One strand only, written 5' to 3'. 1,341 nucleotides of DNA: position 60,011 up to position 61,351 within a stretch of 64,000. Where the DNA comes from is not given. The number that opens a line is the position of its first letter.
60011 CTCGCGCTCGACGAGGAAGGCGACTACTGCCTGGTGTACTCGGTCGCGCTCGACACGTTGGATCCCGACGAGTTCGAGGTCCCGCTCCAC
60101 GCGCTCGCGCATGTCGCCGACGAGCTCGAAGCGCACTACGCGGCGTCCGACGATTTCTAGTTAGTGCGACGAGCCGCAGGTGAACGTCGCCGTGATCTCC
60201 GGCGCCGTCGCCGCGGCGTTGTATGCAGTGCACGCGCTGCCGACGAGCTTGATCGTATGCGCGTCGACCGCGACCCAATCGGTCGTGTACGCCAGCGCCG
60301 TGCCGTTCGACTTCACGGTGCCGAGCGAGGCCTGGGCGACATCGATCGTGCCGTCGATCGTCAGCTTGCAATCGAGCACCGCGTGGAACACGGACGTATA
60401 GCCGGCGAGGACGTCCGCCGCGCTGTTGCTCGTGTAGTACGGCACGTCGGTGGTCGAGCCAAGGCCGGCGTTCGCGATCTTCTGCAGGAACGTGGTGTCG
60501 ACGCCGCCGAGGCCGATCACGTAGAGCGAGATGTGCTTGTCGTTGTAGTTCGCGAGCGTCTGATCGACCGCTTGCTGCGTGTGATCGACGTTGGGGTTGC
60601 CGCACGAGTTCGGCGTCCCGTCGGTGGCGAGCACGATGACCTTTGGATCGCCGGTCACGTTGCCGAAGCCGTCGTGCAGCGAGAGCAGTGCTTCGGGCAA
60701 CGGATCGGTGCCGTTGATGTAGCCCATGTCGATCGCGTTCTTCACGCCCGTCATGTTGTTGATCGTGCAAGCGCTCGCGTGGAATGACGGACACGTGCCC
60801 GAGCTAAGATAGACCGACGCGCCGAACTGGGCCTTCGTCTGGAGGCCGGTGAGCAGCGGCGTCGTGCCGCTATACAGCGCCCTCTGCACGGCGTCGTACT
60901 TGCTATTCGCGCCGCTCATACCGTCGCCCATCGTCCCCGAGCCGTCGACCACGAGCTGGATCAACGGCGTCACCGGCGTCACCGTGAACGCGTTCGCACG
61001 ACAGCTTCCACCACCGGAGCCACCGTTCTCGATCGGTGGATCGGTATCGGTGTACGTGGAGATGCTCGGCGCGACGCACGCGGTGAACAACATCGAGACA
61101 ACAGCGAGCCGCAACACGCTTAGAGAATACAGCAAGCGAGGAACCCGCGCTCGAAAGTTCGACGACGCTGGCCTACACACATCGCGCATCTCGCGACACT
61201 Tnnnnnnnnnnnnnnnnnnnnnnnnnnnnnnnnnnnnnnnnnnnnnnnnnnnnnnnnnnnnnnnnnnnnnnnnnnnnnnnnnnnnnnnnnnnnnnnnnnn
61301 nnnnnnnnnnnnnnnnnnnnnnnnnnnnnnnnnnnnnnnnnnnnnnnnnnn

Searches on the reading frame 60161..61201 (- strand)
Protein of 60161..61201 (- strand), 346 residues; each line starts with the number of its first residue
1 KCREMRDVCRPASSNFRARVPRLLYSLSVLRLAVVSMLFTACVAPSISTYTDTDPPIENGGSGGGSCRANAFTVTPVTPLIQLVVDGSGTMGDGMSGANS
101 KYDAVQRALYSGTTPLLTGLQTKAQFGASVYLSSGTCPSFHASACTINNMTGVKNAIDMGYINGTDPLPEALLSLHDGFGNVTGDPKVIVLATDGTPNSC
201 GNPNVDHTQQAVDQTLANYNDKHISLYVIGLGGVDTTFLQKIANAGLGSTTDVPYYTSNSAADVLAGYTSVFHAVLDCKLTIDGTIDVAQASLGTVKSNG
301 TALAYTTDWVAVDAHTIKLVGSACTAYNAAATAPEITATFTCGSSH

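Call 67: search_protein_families(library=pfam, proteins=[window:60161-61201:-], max_evalue=0.001)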
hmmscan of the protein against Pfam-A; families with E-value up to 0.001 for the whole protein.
window:60161-61201:- (346 aa): 1 family
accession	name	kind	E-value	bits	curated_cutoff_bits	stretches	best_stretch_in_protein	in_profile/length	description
PF00092.34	VWA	-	3.5e-07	31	23.8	1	83-247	4-155/174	von Willebrand factor type A domain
